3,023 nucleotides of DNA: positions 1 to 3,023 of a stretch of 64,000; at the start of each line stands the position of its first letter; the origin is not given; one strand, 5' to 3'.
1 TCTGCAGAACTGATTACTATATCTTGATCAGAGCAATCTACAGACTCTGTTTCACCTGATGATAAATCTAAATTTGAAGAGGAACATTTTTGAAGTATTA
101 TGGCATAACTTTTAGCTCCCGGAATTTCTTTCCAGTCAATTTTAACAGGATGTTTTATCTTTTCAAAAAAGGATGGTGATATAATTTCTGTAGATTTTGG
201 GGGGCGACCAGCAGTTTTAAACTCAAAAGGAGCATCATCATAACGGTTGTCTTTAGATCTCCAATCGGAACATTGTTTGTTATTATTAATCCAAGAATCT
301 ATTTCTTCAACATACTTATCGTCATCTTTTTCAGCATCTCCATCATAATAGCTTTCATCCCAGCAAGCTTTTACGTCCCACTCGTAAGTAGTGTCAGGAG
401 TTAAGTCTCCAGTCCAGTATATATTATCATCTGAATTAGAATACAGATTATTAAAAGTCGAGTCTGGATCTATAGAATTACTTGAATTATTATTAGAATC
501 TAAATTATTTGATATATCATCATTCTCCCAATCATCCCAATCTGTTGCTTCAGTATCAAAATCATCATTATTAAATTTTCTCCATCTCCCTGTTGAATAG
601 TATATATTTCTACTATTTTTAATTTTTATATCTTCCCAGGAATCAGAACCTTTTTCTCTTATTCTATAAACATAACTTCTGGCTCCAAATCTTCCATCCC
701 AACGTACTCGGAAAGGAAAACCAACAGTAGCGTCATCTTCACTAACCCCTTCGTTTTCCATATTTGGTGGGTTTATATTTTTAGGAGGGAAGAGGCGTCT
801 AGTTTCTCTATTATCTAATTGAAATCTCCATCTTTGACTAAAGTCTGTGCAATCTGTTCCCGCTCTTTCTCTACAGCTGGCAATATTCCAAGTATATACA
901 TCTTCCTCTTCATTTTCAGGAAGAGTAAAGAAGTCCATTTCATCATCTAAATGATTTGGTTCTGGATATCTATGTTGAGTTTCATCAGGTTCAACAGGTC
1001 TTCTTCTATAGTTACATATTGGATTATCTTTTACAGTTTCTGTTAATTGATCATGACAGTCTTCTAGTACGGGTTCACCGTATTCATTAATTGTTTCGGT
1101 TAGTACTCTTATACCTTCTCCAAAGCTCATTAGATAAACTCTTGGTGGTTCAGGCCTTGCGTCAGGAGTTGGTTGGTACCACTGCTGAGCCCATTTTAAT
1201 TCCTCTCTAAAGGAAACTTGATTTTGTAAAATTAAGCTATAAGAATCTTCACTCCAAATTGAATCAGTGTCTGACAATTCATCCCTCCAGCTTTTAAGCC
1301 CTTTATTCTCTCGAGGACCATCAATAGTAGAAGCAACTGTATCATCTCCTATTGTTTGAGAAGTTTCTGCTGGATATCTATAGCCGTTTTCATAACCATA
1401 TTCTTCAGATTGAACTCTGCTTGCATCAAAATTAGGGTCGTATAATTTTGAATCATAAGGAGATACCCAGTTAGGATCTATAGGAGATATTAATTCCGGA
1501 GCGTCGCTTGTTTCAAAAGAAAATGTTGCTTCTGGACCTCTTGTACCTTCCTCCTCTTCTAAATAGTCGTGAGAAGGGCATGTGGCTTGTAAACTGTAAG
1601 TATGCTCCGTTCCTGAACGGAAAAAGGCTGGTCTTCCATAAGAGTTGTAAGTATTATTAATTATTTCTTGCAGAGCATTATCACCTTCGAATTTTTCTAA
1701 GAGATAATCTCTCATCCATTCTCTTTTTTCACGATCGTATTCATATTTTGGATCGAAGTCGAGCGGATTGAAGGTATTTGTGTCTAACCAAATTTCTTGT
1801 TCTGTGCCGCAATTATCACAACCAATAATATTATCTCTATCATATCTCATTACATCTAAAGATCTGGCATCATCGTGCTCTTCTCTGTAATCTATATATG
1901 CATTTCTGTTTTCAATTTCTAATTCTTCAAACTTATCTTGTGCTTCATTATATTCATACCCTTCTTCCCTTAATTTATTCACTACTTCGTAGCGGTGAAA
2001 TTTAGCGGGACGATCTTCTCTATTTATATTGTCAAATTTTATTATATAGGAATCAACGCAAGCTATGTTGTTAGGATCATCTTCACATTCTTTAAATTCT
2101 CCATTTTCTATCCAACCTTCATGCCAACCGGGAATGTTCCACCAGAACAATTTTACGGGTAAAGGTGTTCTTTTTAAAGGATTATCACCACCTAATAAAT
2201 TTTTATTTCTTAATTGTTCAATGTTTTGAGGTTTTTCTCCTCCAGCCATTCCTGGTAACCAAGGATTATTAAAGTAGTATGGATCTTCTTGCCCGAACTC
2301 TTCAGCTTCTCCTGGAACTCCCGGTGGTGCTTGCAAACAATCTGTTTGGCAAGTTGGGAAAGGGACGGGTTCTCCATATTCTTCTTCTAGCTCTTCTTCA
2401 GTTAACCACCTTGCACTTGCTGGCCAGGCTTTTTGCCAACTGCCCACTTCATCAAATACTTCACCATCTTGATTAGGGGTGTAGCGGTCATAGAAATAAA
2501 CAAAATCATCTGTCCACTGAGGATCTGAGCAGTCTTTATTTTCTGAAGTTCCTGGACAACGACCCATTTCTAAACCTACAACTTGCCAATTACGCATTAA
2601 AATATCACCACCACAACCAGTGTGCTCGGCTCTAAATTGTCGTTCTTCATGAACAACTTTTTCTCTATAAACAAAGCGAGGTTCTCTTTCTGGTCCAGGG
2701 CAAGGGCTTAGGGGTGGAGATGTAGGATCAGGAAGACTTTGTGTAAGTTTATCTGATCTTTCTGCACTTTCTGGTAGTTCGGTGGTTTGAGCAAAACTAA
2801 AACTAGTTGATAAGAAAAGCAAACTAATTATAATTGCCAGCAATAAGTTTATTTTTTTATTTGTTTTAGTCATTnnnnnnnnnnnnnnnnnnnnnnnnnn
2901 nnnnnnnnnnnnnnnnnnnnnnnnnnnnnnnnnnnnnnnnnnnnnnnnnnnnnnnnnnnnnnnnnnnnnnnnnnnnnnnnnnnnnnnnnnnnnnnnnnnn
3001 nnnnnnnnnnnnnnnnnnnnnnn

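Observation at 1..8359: rsmA-led operon encoding three very large secreted proteins with plant-type LRRs and Cys-rich modules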

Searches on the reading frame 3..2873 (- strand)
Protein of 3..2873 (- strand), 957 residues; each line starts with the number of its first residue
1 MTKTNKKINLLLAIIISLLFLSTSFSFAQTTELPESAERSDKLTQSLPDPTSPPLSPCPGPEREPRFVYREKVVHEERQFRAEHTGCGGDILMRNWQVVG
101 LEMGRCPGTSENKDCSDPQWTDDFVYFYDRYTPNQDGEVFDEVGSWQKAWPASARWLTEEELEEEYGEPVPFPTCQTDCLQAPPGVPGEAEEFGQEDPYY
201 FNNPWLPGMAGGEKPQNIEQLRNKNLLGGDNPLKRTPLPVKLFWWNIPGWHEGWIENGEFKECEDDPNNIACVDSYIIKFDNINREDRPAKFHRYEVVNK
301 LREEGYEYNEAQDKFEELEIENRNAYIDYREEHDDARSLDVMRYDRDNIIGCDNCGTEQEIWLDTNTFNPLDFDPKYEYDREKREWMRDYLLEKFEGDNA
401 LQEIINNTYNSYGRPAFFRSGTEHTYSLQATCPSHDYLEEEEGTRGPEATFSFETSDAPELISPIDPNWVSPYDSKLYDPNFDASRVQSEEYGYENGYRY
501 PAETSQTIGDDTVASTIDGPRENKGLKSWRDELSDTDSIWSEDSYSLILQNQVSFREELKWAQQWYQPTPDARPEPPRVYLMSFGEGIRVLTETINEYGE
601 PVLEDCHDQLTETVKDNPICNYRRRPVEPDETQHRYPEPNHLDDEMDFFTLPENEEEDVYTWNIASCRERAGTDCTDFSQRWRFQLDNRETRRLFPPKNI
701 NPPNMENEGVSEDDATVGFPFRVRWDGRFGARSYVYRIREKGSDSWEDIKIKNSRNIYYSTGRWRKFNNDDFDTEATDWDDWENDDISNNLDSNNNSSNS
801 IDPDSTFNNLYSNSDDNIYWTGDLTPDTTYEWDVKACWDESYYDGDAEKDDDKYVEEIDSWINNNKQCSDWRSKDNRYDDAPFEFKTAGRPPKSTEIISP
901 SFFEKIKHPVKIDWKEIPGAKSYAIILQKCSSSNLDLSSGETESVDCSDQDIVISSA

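Call 8: search_protein_families(library=pfam, proteins=[window:3-2873:-], max_evalue=0.01)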
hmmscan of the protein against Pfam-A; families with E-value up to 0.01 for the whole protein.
window:3-2873:- (957 aa): 0 families

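Call 9: search_protein_families(library=ncbifam, proteins=[window:3-2873:-], max_evalue=0.01)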
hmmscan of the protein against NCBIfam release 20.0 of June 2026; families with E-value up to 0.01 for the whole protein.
window:3-2873:- (957 aa): 0 families

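Call 14: find_homologous_proteins(query=window:3-2873:-, max_evalue=0.001)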
Query window:3-2873:- (957 aa): 14 proteins with E <= 0.001 among 6281 candidates.
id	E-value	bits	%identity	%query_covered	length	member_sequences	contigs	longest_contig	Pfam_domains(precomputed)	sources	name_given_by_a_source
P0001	0.0e+0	2282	100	100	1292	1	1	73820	-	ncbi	ncbi:MAG: hypothetical protein ACQEP3_01020 [Patescibacteria group bacterium]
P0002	0.0e+0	1421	73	54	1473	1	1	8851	PF05951.19,PF08291.17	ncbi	-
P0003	0.0e+0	1415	71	52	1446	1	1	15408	PF05951.19,PF08291.17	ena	-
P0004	0.0e+0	1261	70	52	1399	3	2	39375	PF05951.19,PF08291.17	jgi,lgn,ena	-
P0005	0.0e+0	1216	58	96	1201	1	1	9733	-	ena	-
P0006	0.0e+0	1212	69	53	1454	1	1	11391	-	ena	-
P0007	0.0e+0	1099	65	54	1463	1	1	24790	PF08291.17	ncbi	-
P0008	0.0e+0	1072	52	98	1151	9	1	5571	-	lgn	-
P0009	2.2e-297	1008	56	77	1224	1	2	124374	-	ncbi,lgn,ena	-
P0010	1.0e-288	979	51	92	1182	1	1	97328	-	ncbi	-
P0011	2.3e-283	961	52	89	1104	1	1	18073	-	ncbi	-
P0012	6.9e-277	940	50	93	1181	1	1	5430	-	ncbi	-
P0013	5.7e-262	890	55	53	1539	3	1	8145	-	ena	-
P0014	1.3e-164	568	42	43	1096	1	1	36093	PF05951.19,PF08291.17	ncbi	-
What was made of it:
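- Checked: The full P3 protein is P0001, 1292 aa, 100% identical over the 957 aa (call 14).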

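Call 16: find_encoding_contigs(protein=P0001, flank=10000, max_places=4)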
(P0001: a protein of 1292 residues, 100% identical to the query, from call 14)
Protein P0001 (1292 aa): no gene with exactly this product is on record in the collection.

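Call 17: search_protein_families(library=pfam, proteins=[P0001, P0002], max_evalue=0.1)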
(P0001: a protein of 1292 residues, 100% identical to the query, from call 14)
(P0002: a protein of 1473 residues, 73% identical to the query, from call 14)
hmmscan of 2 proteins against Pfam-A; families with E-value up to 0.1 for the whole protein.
P0001 (1292 aa): 1 family
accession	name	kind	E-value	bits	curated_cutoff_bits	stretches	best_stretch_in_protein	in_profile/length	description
PF18895.5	T4SS_pilin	-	0.0037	17.8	26.6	1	1217-1274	15-71/71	Type IV secretion system pilin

P0002 (1473 aa): 3 families
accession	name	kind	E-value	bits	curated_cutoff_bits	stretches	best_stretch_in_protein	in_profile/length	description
PF08291.16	Peptidase_M15_3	-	4.1e-11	43.4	23.2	1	627-715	25-108/108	Peptidase M15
PF05951.18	Peptidase_M15_2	-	3.1e-06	27.5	27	1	642-717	72-148/153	Bacterial protein of unknown function (DUF882)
PF18895.5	T4SS_pilin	-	0.00052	20.5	26.6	1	1399-1454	15-69/71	Type IV secretion system pilin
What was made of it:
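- On T4SS_pilin (PF18895, VirB2-like pilins of Patescibacteria), applied to the P3 C-terminus: The single sequence scores 17.8 bits, below the cutoff of 26.6 (call 17).
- The PF18895 match of P3 itself is below Pfam's gathering score (17.8 against 26.6 bits, call 17).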

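Call 18: find_encoding_contigs(protein=P0009, flank=10000, max_places=2)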
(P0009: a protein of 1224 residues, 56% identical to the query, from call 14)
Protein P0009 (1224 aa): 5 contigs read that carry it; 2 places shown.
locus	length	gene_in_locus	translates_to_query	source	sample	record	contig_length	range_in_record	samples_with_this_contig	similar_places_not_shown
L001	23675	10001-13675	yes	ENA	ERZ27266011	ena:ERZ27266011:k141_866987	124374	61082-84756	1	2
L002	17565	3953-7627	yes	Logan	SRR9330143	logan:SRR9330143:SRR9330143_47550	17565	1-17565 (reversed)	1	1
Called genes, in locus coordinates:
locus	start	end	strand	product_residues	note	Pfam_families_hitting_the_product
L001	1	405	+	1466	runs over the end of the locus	-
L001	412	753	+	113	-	PF01258:zf-dskA_traR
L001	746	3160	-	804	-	PF26449:DUF8128, PF02534:T4SS-DNA_transf, PF01935:DUF87 (weak), PF10412:TrwB_AAD_bind (weak)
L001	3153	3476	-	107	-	-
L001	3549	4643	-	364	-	PF01476:LysM (weak), PF23473:LysM3_LYK4_5 (faint), PF01476:LysM (weak), PF01551:Peptidase_M23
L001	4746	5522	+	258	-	PF00398:RrnaAD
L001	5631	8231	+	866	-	PF00560:LRR_1 (faint), PF12799:LRR_4 (faint), PF13855:LRR_8 (faint), PF23598:LRR_14 (weak)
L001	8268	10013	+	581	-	-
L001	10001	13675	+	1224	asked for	-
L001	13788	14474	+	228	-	PF01789:PsbP (weak)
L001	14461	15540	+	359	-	PF18895:T4SS_pilin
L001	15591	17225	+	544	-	-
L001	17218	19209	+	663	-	-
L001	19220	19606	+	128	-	-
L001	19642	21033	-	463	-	-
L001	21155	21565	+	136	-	-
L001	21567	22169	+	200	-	PF26593:TraC-like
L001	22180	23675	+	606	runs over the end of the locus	PF19044:P-loop_TraG, PF01935:DUF87, PF12846:AAA_10 (weak)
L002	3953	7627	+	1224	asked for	-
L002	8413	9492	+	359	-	PF18895:T4SS_pilin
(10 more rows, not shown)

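Call 19: find_encoding_contigs(protein=P0010, flank=10000, max_places=2)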
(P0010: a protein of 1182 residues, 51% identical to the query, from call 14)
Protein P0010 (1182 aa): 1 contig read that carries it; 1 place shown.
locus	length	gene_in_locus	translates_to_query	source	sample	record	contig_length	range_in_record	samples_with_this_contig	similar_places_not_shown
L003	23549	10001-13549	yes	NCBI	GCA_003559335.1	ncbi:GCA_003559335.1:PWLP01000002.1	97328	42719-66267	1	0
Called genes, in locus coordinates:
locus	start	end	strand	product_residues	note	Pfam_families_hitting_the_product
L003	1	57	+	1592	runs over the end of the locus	-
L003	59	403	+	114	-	PF01258:zf-dskA_traR (weak)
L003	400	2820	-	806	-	PF26449:DUF8128, PF01935:DUF87 (faint), PF10412:TrwB_AAD_bind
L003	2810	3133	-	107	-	-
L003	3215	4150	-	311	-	PF01476:LysM (weak), PF23446:LysM1_NFP_LYK (faint), PF23473:LysM3_LYK4_5 (faint), PF01476:LysM, PF01551:Peptidase_M23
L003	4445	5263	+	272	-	PF00398:RrnaAD, PF05401:NodS (weak)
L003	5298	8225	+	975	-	PF00560:LRR_1 (faint), PF24758:LRR_At5g56370 (faint), PF12799:LRR_4 (weak), PF13855:LRR_8, PF23598:LRR_14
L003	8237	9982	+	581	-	PF00560:LRR_1 (faint), PF12799:LRR_4 (faint), PF13855:LRR_8 (faint)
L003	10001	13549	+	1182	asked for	-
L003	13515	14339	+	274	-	-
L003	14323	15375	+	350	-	-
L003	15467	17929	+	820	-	PF18895:T4SS_pilin (weak)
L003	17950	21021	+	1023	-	PF18895:T4SS_pilin (weak), PF13620:CarboxypepD_reg (faint), PF09479:Flg_new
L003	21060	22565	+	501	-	-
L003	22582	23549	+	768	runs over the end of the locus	-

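Call 20: find_encoding_contigs(protein=P0004, flank=10000, max_places=2)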
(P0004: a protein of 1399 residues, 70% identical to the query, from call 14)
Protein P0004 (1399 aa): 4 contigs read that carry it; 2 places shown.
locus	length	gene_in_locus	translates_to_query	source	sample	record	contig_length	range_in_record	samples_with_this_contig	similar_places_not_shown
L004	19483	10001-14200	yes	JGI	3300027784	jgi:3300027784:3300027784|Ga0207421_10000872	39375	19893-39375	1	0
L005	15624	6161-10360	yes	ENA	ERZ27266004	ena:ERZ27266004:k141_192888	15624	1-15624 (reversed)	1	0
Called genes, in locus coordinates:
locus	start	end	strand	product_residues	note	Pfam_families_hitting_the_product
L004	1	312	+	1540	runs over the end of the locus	-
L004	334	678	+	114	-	PF01258:zf-dskA_traR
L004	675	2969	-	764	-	PF26449:DUF8128, PF02534:T4SS-DNA_transf (weak), PF01935:DUF87, PF10412:TrwB_AAD_bind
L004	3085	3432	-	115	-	-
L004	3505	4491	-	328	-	PF23446:LysM1_NFP_LYK (faint), PF23473:LysM3_LYK4_5 (weak), PF01476:LysM, PF01551:Peptidase_M23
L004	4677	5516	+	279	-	PF00398:RrnaAD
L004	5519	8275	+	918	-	PF00560:LRR_1 (faint), PF12799:LRR_4 (faint), PF13855:LRR_8 (weak), PF23598:LRR_14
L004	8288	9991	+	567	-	-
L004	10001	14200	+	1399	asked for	PF08291:Peptidase_M15_3, PF05951:Peptidase_M15_2 (weak)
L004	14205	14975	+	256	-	PF18933:PsbP_2 (weak), PF01789:PsbP (faint)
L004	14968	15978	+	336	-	PF18895:T4SS_pilin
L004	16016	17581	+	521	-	-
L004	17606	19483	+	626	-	?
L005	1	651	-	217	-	?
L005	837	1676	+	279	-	PF00398:RrnaAD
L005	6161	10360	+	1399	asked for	PF08291:Peptidase_M15_3, PF05951:Peptidase_M15_2 (weak)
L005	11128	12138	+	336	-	PF18895:T4SS_pilin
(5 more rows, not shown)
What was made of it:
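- Both proteins are encoded inside a secretion-system locus (calls 18-20).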

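Call 24: search_solved_structures(query=P0001, max_evalue=1)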
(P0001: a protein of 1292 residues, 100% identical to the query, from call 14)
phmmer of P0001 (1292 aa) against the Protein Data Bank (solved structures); distinct sequences matched with E-value up to 1: 1.
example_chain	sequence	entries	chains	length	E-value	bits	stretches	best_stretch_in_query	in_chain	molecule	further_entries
9gtp_P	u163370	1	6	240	0.3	12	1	1035-1083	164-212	LysM domain-containing protein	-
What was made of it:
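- Tried and rejected: A PDB sequence search of P0001 gave nothing (call 24).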

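Call 33: find_related_loci(query=A1, collection=genome_contigs, flank=10000)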
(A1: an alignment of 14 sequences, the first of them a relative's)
Query A1 (1292 aa) in genome_contigs; peptide patterns used: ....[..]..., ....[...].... (x = any residue, [..] = any of these).
30 stretches matched a pattern; 9 encode a relative of the query (tblastn E <= 1e-3); 9 distinct loci.
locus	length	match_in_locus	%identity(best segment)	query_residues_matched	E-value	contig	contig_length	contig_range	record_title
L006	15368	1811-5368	48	1-1289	0e+0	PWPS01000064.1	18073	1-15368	MAG: Candidatus Nealsonbacteria bacterium isolate CSSed10_436R1 CS-Sed10-C5982, whole genome shotgun sequence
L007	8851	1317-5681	73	1-1290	0e+0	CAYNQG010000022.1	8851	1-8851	MAG TPA_asm: uncultured Candidatus Saccharibacteria bacterium isolate binchicken_co32_345 genome assembly, contig: NODE_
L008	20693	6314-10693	65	1-1290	0e+0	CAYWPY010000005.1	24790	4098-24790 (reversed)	MAG TPA_asm: uncultured Candidatus Saccharibacteria bacterium isolate SRP252850_co1_140 genome assembly, contig: NODE_35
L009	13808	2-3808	48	131-1290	0e+0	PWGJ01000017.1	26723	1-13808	MAG: Candidatus Nealsonbacteria bacterium isolate T1Sed10_186 T1-Sed10-C1294, whole genome shotgun sequence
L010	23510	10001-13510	56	29-1292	0e+0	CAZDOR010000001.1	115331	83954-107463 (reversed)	MAG TPA_asm: uncultured Candidatus Saccharibacteria bacterium isolate binchicken_co32_343 genome assembly, contig: NODE_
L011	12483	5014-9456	53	1-1292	1e-179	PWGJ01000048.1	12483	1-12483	MAG: Candidatus Nealsonbacteria bacterium isolate T1Sed10_186 T1-Sed10-C5338, whole genome shotgun sequence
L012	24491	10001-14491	57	54-1292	1e-175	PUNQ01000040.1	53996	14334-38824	MAG: Candidatus Nealsonbacteria bacterium isolate B1Sed10_182 B1-Sed10-C305, whole genome shotgun sequence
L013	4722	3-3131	41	455-1292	3e-168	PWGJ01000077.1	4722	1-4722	MAG: Candidatus Nealsonbacteria bacterium isolate T1Sed10_186 T1-Sed10-C24381, whole genome shotgun sequence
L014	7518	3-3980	40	211-1292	4e-154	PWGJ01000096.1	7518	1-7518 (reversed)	MAG: Candidatus Nealsonbacteria bacterium isolate T1Sed10_186 T1-Sed10-C12277, whole genome shotgun sequence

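Call 50: predict_structure(alignment_id=A3)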
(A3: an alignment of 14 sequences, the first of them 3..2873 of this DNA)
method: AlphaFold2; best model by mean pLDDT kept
length: 957 residues; sequences in the alignment: 14
mean_pLDDT: 42.3   pTM: 0.27
mean pLDDT of the five models: 42.3, 41.8, 41.7, 39.8, 37.3
residues with pLDDT >= 90: 5; 70-90: 116; 50-70: 160; < 50: 676
segments of 3 or more residues with pLDDT < 50: 1-4, 23-65, 76-96, 129-260, 266-271, 281-287, 336-359, 367-380, 412-426, 435-443, 447-701, 717-730, 765-820, 845-848, 893-957
pLDDT, mean of each block of 10 residues (from residue 1): 51 69 35 29 31 30 51 53 27 46 67 65 58 36 23 35 39 26 26 23 27 36 34 30 33 43 50 56 48 71 86 86 79 52 27 39 51 41 76 89 81 39 45 48 46 30 22 23 25 26 27 29 33 40 28 22 24 24 24 37 25 30 30 26 24 26 22 24 25 31 59 49 41 72 76 57 49 37 34 29 35 43 63 70 50 68 71 69 62 39 31 31 29 28 26 24
secondary structure, 60 per line:
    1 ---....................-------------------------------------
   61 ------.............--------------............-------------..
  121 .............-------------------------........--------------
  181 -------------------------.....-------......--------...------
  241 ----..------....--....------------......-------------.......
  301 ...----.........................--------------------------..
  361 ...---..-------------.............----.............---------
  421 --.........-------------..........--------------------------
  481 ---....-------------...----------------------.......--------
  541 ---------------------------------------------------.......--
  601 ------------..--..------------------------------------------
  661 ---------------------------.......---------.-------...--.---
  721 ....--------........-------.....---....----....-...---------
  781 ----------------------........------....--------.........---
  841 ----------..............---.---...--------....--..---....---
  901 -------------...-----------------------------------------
elements in order (helices of 4 or more, strands of 3 or more residues): H4-23 E67-79 E94-105 E119-133 H159-166 H206-210 H218-223 E253-256 E259-262 E275-280 H294-303 H308-332 E359-363 H382-394 H399-411 E423-431 E445-454 H484-487 H526-532 H592-598 H688-694 E721-724 E733-740 E748-752 E756-759 E764-767 H803-810 E817-820 E829-837 H851-864 E883-886 H894-897
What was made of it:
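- Its head could not be modelled (mean pLDDT 42, call 50).
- Tried and rejected: The AF2 model built from a 14-sequence alignment is unusable (mean pLDDT 42, pTM 0.27, call 50).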

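Call 54: search_protein_families(library=pfam, alignment_id=A1, max_evalue=0.01)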
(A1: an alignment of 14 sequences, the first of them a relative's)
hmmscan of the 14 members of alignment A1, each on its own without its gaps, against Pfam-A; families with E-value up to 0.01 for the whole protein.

A. member 1, P0001 (1292 aa): 1 family
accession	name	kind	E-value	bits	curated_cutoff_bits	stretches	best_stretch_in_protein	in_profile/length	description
PF18895.5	T4SS_pilin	-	0.0037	17.8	26.6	1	1217-1274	15-71/71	Type IV secretion system pilin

B. families by the number of members that match (of 14 scanned): 5 families
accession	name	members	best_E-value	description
PF18895.5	T4SS_pilin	9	6.7e-05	Type IV secretion system pilin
PF08291.16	Peptidase_M15_3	6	7.9e-14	Peptidase M15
PF05951.18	Peptidase_M15_2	4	6.1e-08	Bacterial protein of unknown function (DUF882)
PF22433.2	MtxA_IG-like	1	0.0031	Magnetotaxis protein MtxA, Immunoglobulin-like domain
PF21344.3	Zn_ribbon_LysW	1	0.0073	Alpha-aminoadipate carrier protein LysW-like, globular domain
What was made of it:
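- On T4SS_pilin (PF18895, VirB2-like pilins of Patescibacteria), applied to the P3 C-terminus: However, 9 of 14 family members match at E<=0.01 (best 6.7e-5, call 54).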

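Call 57: find_homologous_proteins(query=L004:14968-15978:+, max_evalue=0.00001)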
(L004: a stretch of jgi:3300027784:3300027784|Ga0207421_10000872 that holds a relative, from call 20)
Query L004:14968-15978:+ (336 aa): 9 proteins with E <= 0.00001 among 2111 candidates.
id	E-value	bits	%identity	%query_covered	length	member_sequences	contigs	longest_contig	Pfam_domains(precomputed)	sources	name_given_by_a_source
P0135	6.7e-226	767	100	100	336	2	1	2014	PF18895.6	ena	-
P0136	2.7e-124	433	58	98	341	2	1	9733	PF18895.6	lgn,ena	-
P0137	3.3e-109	383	52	97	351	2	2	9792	PF18895.6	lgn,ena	-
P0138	5.0e-106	373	53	97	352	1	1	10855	PF18895.6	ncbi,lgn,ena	-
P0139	1.0e-103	365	52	95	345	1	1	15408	PF18895.6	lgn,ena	-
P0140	7.5e-100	352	50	97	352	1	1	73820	PF18895.6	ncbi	ncbi:MAG: pilin [Patescibacteria group bacterium]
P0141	5.8e-94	333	48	98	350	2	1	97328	-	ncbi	-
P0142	6.0e-90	320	48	94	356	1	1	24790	PF18895.6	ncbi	-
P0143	8.7e-86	306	45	98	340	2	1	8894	PF18895.6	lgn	-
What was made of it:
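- On Monoderm (MPF-FATA-like) T4SS gene cluster of Patescibacteria: For this genome only the pilin ortholog P0140 could be traced, to a contig of the same length as the one carrying P3 (call 57).
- Tried and rejected: The downstream genes of this genome were therefore inferred from relatives, and from the pilin ortholog that sits on a contig of the same length as the one carrying P3 (call 57).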

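Call 58: find_encoding_contigs(protein=P0140, flank=10000, max_places=2)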
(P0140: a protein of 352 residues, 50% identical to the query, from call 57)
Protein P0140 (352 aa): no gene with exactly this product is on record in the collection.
